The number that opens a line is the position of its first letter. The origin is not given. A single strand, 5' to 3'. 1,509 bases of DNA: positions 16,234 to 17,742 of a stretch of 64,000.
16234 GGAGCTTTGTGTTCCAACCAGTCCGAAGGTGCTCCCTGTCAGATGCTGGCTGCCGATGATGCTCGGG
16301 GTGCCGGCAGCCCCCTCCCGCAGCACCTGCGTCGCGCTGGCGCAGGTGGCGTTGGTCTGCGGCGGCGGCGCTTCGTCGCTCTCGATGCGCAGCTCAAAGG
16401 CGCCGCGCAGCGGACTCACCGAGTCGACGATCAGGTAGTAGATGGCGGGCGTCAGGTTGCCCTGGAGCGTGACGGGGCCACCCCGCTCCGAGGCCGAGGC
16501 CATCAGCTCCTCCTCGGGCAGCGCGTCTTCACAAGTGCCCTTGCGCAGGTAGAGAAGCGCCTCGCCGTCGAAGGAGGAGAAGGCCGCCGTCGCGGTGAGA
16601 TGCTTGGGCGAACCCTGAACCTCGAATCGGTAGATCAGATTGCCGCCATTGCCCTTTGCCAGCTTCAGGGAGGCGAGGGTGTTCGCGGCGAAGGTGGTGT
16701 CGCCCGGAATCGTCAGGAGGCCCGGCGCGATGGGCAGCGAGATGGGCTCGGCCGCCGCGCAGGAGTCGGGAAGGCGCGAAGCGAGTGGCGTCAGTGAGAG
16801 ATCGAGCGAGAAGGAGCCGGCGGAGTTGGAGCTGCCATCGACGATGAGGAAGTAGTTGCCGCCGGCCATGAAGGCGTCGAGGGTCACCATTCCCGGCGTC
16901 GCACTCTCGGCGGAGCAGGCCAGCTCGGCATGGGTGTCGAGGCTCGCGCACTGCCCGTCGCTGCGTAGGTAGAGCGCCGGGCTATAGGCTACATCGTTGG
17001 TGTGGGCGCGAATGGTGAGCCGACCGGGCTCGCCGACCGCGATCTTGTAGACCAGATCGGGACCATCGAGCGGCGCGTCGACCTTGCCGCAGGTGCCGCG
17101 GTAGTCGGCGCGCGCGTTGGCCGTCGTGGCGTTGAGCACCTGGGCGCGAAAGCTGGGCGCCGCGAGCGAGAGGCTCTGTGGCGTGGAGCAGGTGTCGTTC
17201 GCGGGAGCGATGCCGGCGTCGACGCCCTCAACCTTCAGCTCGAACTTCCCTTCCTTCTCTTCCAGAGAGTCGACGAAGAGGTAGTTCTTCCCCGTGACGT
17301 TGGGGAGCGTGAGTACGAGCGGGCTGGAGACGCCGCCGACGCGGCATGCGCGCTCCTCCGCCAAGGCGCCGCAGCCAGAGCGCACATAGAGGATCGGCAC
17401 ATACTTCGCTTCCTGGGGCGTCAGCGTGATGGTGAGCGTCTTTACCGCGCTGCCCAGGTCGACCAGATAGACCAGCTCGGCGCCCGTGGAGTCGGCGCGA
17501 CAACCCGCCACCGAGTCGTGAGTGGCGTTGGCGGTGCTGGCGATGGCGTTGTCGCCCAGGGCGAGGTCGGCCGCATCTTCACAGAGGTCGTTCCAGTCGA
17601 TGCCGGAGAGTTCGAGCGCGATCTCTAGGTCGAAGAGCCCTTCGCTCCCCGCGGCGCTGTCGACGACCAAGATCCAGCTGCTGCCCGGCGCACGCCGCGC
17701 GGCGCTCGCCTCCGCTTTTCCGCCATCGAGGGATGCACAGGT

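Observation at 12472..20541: Giant lipoprotein family built from at least 38 divergent copies of one ~135-aa four-cysteine (PPC-like) module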

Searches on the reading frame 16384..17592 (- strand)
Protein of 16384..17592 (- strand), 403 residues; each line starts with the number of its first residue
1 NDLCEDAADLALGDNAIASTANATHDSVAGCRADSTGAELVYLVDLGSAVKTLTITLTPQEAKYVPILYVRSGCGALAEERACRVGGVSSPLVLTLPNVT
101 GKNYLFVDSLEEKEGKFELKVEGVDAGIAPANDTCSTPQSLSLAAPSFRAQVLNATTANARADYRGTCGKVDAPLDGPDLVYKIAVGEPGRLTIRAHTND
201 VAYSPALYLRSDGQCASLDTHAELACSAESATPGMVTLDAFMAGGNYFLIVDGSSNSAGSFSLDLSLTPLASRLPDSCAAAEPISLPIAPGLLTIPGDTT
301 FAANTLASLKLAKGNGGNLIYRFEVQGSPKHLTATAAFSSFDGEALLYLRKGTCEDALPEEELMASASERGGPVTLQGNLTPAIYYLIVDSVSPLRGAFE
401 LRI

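Call 64: predict_structure(alignment_id=A4)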
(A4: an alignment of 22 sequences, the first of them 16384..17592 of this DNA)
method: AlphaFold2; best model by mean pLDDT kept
length: 403 residues; sequences in the alignment: 22
mean_pLDDT: 87.5   pTM: 0.74
mean pLDDT of the five models: 87.5, 87.0, 87.0, 86.8, 86.1
residues with pLDDT >= 90: 215; 70-90: 159; 50-70: 28; < 50: 1
segments of 3 or more residues with pLDDT < 50: none
pLDDT, mean of each block of 10 residues (from residue 1): 93 93 91 89 95 95 92 86 88 90 95 90 91 95 72 87 78 72 91 90 89 85 81 83 89 87 90 85 88 91 77 79 95 92 87 73 86 93 95 80 96
secondary structure, 60 per line:
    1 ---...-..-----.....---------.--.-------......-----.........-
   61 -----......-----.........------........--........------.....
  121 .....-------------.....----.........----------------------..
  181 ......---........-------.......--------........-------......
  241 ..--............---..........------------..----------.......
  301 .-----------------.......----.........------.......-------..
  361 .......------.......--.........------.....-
elements in order: E15-19 E40-45 E51-59 E66-71 E80-85 E92-99 E102-109 E116-125 E139-143 E148-156 E179-186 E190-197 E205-211 E223-227 E235-242 E245-253 E260-269 E294-298 E319-325 E330-338 E345-351 E362-367 E374-380 E383-391 E398-402

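Call 67: fold_search(model_id=the predicted structure, library=pdb)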
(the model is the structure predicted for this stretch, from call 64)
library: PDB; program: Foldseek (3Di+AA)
matches with E <= 10: 1704; with E <= 0.001: 111
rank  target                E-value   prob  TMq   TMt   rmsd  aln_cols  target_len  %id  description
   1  8ziy_A                3.4e-10  1.00  0.21  0.15  18.0       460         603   12  trypsinogen-EP-E574A (released 2025-05-21)
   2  8h3u_A                8.7e-10  1.00  0.22  0.17  23.5       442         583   13  Inhibitor-bound EP, polyA model (released 2022-11-23)
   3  2qqk_A                9.2e-10  1.00  0.24  0.20  15.0       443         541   11  Neuropilin-2 a1a2b1b2 Domains in Complex with a Semaphorin-Blocking Fab (released 2007-11-20)
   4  5iku                  1.4e-09  1.00  0.23  0.38  17.7       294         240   15  Crystal structure of the Hathewaya histolytica ColG tandem collagen-binding domain s3as3b in the presence of calcium at  (released 2017-03-15)
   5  8zj4_A                2.9e-09  1.00  0.24  0.18  18.0       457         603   12  trypsinogen-EP-N619A (released 2025-05-21)
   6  8zi4_A                3.1e-09  1.00  0.22  0.16  17.5       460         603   11  Cryo-EM structure of wtEP-trypsinogen (released 2025-05-21)
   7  8w7n                  3.8e-08  0.99  0.15  0.07  22.6       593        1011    8  Crystal structure of the in-cell Cry1Aa purified from Bacillus thuringiensis (released 2024-03-06)
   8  7m22_N                5.0e-08  1.00  0.22  0.21  19.7       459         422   10  Cryo-EM structure of the HCMV pentamer bound by human neuropilin 2 (released 2021-08-11)
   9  8kcw_A                6.3e-08  1.00  0.20  0.15  11.9       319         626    8  Cryo-EM structure of human SIDT1 bound to cholesterol (released 2024-06-12)
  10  9en2_A                7.0e-08  1.00  0.22  0.30  11.5       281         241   14  Crystal structure of the metalloproteinase enhancer PCPE-1 complexed with nanobodies VHH-H4 and VHH-I5 (released 2024-07-03)
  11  8j6o_A                7.4e-08  1.00  0.24  0.17  10.2       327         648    8  transport T2 (released 2024-05-01)
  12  8ivx_A                8.7e-08  1.00  0.23  0.23  18.4       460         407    9  Crystal structure of NRP2 in complex with aNRP2-14 Fab fragment (released 2023-07-12)
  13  8ivw_J                1.1e-07  1.00  0.24  0.23  18.7       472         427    9  Crystal structure of NRP2 in complex with aNRP2-10 Fab fragment (released 2023-07-12)
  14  8kcx_A                1.3e-07  1.00  0.23  0.19  10.6       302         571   10  Cryo-EM structure of human SIDT1 (released 2024-06-12)
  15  9h99                  1.4e-07  0.99  0.17  0.07  23.4       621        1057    9  Native structure of the full-length pesticidal protein Cry1Ca18 at pH7, from crystals formed in vivo (released 2025-11-12)
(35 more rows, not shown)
